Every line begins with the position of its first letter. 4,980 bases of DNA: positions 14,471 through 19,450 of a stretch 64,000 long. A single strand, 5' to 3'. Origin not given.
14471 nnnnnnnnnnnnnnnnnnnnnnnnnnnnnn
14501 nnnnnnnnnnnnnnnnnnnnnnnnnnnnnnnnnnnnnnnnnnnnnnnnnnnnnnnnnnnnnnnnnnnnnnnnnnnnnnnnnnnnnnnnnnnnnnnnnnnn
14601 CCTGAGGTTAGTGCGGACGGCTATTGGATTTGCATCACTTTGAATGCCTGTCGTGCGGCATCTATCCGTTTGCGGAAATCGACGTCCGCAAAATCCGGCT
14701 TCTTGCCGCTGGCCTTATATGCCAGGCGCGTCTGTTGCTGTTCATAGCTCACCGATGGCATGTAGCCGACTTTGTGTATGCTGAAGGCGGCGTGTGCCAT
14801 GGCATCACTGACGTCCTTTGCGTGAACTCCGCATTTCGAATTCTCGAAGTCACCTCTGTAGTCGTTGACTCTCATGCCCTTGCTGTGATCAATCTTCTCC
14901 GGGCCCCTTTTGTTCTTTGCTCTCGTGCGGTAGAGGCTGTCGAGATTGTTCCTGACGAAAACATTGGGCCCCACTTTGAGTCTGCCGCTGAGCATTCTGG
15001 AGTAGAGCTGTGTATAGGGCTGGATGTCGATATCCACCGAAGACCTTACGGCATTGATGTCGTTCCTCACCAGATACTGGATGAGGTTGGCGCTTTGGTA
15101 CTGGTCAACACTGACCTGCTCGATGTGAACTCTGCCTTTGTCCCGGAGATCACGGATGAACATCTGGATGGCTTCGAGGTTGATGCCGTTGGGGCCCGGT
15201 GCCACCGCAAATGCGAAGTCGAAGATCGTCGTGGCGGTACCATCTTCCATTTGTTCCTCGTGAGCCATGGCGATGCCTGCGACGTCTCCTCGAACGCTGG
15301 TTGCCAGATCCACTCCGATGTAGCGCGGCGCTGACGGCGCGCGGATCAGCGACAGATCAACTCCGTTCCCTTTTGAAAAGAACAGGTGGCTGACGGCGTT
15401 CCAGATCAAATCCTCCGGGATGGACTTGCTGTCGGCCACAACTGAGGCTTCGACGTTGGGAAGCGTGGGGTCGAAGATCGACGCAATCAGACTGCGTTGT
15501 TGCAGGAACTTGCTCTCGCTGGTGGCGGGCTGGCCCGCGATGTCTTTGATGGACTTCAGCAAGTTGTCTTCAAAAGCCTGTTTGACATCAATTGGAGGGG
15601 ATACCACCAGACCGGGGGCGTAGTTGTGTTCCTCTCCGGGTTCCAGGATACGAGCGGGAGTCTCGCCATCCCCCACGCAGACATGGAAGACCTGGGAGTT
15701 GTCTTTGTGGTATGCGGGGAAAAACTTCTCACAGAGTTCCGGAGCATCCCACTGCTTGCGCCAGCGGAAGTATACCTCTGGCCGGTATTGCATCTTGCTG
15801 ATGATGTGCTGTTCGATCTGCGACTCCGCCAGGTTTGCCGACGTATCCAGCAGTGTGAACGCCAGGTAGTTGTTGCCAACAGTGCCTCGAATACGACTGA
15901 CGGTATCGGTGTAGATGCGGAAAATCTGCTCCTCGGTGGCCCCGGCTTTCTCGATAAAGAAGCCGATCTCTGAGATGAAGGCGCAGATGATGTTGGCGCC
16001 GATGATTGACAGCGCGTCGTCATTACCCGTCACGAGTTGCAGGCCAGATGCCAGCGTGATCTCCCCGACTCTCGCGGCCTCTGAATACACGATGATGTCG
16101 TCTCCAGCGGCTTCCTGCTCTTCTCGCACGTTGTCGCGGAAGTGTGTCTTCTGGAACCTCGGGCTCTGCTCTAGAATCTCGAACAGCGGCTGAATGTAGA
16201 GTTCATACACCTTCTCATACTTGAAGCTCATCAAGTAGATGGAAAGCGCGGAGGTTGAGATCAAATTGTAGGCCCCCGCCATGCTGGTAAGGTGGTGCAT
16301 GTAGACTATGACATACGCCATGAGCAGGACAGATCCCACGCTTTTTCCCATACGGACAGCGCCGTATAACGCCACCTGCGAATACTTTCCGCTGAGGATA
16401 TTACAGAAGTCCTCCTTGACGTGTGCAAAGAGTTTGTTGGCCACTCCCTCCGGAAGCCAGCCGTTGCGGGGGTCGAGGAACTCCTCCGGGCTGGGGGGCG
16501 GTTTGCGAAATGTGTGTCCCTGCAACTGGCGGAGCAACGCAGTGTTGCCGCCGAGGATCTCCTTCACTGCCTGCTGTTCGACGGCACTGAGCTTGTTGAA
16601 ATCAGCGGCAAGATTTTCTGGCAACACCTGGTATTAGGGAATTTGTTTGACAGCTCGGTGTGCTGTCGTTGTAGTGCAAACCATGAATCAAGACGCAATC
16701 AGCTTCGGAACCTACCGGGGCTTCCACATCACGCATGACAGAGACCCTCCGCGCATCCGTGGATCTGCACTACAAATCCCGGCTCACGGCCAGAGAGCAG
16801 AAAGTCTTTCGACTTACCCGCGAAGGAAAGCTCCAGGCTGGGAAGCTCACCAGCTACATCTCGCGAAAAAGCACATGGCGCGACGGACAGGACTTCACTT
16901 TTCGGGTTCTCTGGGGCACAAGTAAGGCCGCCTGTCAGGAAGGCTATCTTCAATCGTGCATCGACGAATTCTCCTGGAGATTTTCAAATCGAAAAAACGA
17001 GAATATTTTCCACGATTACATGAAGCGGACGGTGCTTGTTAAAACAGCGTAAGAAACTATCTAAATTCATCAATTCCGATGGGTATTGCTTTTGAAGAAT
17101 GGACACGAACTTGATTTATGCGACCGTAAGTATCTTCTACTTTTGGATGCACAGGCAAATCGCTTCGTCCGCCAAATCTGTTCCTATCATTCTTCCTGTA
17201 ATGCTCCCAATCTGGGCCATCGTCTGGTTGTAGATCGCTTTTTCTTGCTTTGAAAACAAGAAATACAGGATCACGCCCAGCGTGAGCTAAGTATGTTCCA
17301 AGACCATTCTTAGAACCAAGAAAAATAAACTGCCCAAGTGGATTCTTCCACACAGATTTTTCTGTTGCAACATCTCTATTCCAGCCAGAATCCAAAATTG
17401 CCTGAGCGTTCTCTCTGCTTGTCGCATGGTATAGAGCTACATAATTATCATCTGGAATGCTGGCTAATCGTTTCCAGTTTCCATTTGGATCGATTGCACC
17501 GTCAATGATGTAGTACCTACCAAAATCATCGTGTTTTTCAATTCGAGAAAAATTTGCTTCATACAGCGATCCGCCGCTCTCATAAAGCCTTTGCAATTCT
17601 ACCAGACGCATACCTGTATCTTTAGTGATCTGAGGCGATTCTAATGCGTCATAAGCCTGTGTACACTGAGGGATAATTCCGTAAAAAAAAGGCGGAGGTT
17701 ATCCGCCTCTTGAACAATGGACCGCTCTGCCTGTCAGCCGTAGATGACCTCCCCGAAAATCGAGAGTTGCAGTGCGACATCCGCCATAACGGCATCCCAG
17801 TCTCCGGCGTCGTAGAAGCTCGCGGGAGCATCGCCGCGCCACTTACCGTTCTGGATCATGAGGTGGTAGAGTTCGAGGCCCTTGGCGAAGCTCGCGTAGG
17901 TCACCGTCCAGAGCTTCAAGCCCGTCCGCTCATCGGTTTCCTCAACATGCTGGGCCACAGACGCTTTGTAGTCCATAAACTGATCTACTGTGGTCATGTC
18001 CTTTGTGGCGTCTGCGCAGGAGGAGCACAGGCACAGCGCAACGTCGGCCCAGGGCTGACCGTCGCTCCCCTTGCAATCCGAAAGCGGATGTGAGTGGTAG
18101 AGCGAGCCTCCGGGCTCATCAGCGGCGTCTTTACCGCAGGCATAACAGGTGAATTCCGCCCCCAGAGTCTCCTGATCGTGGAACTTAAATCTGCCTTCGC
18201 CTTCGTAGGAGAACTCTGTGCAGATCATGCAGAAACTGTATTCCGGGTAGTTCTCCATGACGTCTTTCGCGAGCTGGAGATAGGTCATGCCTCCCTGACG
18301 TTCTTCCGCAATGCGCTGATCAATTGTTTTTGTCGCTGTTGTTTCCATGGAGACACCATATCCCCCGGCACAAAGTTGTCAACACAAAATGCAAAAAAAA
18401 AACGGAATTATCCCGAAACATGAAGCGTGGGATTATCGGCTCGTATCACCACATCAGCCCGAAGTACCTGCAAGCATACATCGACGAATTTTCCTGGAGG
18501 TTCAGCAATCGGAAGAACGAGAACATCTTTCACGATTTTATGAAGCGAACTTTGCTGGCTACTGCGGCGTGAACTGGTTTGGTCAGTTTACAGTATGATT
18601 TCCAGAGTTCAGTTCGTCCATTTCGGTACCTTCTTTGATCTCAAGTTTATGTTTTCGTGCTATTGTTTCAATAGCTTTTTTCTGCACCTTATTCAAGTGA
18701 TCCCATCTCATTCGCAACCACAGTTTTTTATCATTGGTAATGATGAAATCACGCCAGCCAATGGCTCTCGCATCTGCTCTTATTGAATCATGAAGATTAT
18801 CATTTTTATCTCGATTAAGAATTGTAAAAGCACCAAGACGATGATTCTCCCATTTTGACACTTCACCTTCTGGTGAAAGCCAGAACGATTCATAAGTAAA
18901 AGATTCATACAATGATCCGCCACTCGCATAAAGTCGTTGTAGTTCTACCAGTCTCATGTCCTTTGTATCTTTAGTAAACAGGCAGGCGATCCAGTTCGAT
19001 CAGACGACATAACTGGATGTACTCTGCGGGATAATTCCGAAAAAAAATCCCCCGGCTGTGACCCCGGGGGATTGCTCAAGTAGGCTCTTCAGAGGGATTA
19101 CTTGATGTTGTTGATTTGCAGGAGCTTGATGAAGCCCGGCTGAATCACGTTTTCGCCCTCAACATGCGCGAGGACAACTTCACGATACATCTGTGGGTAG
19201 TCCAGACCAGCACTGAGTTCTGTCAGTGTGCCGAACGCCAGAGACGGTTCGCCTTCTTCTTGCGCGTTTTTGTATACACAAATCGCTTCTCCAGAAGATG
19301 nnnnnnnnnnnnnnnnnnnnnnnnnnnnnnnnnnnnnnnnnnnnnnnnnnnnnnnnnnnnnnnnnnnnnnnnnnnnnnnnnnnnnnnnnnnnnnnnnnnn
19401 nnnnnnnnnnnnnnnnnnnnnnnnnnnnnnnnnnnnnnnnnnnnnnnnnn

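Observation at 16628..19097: Duplicated cargo cassettes in a hotspot between terminase and capsid genes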

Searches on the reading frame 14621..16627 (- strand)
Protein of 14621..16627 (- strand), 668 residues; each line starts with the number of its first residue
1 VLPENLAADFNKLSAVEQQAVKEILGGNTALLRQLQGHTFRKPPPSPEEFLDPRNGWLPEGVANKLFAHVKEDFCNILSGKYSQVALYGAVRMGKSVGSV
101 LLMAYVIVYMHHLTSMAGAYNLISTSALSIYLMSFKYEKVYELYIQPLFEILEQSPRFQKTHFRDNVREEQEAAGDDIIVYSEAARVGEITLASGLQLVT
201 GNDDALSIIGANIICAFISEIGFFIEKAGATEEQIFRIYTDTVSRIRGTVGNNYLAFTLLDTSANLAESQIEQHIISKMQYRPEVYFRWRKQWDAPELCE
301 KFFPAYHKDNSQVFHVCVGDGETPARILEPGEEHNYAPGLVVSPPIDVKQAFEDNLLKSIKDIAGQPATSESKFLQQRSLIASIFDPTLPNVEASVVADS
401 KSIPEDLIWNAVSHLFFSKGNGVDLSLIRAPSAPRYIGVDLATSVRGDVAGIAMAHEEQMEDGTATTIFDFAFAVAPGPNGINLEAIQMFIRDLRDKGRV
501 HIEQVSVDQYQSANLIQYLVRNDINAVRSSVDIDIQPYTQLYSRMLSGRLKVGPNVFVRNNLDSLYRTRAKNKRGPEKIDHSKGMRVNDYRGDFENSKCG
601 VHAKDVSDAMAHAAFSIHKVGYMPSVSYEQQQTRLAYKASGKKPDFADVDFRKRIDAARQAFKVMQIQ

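Call 5: search_protein_families(library=pfam, proteins=[window:14621-16627:-], max_evalue=0.1)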
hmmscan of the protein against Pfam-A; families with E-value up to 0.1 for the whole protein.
window:14621-16627:- (668 aa): 0 families

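Call 7: search_protein_families(library=phrogs, proteins=[window:14621-16627:-], max_evalue=0.01)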
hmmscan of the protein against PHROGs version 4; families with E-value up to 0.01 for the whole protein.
window:14621-16627:- (668 aa): 0 families

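Call 8: find_related_loci(query=window:14621-16627:-, collection=viral_contigs, flank=10000)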
Query window:14621-16627:- (668 aa) in viral_contigs; peptide patterns used: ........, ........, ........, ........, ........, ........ (x = any residue, [..] = any of these).
13 stretches matched a pattern, but none encodes a relative of the query by tblastn (E <= 1e-3).

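Call 60: find_encoding_contigs(protein=window:14621-16627:-, flank=10000, max_places=10)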
Protein window:14621-16627:- (668 aa): no gene with exactly this product is on record in the collection.

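Call 63: search_dna_similar(query=window:14621-16627:-, collection=phages, mode=protein, max_evalue=0.00001, max_rows=15)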
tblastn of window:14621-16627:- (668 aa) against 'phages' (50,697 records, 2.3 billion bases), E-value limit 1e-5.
Records with a match: 179; places in all: 179; records where one place covers at least 80% of the query: 61.
Best place of each record, by identity: <60% 179.
By first word of the organism name: Gordonia 92; Vibrio 33; Rhizobium 12; Maribacter 8; Tsukamurella 6; Stenotrophomonas 4; Rhodobacter 4; Bacillus 3; Rhodococcus 3; Yersinia 2; and 11 more.
By host as written in the record: Gordonia terrae 3612 75; Maribacter forsetii DSM18668 8; Vibrio parahaemolyticus 5; Gordonia rubripertincta NRRL B-16540 5; Vibrio alginolyticus 4; - 4; Stenotrophomonas maltophilia 4; Rhodobacter capsulatus YW1 4; and 54 more.
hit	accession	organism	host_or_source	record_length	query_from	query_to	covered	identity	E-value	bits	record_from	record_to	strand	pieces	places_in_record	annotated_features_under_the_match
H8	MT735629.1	Vibrio phage vB_ValS_PJ32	Vibrio alginolyticus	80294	51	617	85%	25.5%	5e-23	110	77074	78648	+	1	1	terminase large subunit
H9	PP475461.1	Xanthomonas phage phiXF1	Xanthomonas campestris pv. campestris ...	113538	26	600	86%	24.9%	1e-17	94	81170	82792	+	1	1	terminase large subunit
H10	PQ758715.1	Vibrio phage vB_VibS_KarBoss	Vibrio campbellii S20TG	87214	40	666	94%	22.5%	2e-15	87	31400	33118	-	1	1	hypothetical protein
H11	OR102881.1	Vibrio phage vB_VhaS-MS03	Vibrio harveyi KCTC12724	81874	51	617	85%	24.6%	1e-21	106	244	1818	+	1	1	terminase large subunit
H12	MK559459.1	Vibrio phage vB_VcaS_HC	Vibrio campbellii 20150730018-1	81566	51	617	85%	24.6%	2e-21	105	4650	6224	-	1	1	terminase large subunit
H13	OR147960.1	Vibrio phage vB_VhaS_R21Y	Vibrio harveyi BVH1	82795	51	617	85%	24.6%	2e-21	105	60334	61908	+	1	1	terminase large subunit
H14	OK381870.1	Vibrio phage D4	Vibrio harveyi strain VH2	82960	51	617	85%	24.6%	2e-21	105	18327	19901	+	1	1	terminase large subunit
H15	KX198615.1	Vibrio phage vB_VhaS-a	Vibrio harveyi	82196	44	611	85%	24.5%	5e-21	104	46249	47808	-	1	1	hypothetical protein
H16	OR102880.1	Vibrio phage vB_VhaS-MS01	Vibrio harveyi KCTC12724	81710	51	611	84%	24.7%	1e-21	106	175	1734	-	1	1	terminase large subunit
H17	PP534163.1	Vibrio phage vB_VneS_J26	Vibrio neocaledonicus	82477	51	611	84%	24.5%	2e-21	106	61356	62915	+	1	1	terminase large subunit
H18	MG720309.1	Vibrio phage Ares1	Vibrio alginolyticus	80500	51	611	84%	24.5%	2e-21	106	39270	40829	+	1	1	hypothetical protein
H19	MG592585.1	Vibrio phage 1.215.A._10N.222.54.F7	Vibrio splendidus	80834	61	611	82%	24.9%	2e-19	100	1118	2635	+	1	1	terminase large subunit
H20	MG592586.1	Vibrio phage 1.215.B._10N.222.54.F7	Vibrio splendidus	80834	61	611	82%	24.9%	2e-19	100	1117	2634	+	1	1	terminase large subunit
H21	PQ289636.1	Vibrio phage vB_VhaS_R30Z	Vibrio harveyi BYK0632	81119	51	611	84%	24.4%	2e-21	105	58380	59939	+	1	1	hypothetical protein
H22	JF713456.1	Vibrio phage 1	Vibrio harveyi 1114GL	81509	51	611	84%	24.4%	2e-21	105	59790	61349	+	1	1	VHS1091 protein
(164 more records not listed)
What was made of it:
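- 14621..16627 (-): Large terminase gene (left flank, native). tblastn gives about 25% identity over 85% of the protein to annotated terminase large subunits (call 63).
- Checked: terL 14621-16627(-). tblastn gives about 25% identity to annotated large terminases (call 63).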

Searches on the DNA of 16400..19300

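Call 97: search_rna_families(source=window, start=16400, end=19300, threshold=evalue, max_evalue=1)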
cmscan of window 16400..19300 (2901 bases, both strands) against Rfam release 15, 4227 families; matches with E-value up to 1: 1.
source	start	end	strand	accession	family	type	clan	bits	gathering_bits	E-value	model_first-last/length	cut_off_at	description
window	18011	18081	-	RF03930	mir-1909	Gene; miRNA;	-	22.1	80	0.24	1-72/72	no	mir-1909 microRNA precursor family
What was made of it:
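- Tried and rejected: Rfam found nothing real (call 97).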

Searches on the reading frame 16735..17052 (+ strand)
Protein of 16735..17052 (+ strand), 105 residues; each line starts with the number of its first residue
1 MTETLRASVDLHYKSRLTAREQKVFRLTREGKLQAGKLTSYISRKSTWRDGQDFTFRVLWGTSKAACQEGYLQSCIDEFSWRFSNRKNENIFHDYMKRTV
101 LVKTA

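Call 5: search_protein_families(library=pfam, proteins=[window:16735-17052:+], max_evalue=0.1)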
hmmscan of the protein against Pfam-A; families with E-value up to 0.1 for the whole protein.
window:16735-17052:+ (105 aa): 1 family
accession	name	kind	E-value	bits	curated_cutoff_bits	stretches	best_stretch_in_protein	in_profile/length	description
PF09472.15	MtrF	-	0.0074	16.1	22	0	8-25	17-34/62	Tetrahydromethanopterin S-methyltransferase, F subunit (MtrF)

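Call 7: search_protein_families(library=phrogs, proteins=[window:16735-17052:+], max_evalue=0.01)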
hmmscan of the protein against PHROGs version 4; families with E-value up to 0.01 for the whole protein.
window:16735-17052:+ (105 aa): 0 families
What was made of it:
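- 16628..16944 (.): Native-GC spacer. The left end of cassette 1 is missing here, and the first ~70 codons of a chimeric + ORF (16735-17052) start here. No Pfam or PHROG family (calls 5, 7).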

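Call 39: search_protein_families(library=padloc, proteins=[window:16735-17052:+], max_evalue=1)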
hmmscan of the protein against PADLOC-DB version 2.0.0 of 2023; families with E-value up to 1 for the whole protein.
window:16735-17052:+ (105 aa): 0 families

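Call 99: find_encoding_contigs(protein=window:16735-17052:+, flank=10000, max_places=10)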
Protein window:16735-17052:+ (105 aa): 1 contig read that carries it; 1 place shown.
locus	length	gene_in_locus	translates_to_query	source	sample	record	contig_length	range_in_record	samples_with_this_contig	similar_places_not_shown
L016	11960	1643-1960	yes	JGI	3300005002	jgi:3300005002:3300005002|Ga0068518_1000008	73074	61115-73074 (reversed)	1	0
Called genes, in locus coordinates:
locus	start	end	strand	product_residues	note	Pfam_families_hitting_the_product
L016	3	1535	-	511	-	?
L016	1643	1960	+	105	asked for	-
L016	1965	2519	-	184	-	-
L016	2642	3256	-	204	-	-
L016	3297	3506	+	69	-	-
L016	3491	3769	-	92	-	-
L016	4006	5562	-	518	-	-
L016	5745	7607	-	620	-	-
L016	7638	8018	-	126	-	PF20274:cREC_REC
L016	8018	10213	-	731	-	-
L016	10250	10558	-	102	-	-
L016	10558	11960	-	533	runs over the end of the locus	-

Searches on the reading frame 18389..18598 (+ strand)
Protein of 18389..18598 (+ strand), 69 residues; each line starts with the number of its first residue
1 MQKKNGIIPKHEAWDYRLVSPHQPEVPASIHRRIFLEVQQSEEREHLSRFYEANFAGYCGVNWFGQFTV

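Call 100: find_encoding_contigs(protein=window:18389-18598:+, flank=10000, max_places=10)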
Protein window:18389-18598:+ (69 aa): 3 contigs read that carry it; 3 places shown.
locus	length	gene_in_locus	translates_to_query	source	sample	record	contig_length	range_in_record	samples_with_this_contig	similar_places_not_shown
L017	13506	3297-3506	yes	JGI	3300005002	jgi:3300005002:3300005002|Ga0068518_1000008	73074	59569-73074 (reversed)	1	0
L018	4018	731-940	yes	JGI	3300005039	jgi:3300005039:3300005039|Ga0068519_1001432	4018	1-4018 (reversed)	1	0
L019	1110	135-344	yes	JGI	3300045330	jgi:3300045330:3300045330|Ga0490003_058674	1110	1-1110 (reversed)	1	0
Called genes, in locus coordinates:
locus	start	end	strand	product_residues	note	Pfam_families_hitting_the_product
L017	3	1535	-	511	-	?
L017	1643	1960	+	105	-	-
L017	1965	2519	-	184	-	-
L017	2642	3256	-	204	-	-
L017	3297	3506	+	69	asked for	-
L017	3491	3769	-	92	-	-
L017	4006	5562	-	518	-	-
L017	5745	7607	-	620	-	-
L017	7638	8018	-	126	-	PF20274:cREC_REC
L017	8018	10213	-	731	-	-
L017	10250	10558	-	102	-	-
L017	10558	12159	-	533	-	-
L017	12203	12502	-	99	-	-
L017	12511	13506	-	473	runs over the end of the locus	-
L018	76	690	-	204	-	-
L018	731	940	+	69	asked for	-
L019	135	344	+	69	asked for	-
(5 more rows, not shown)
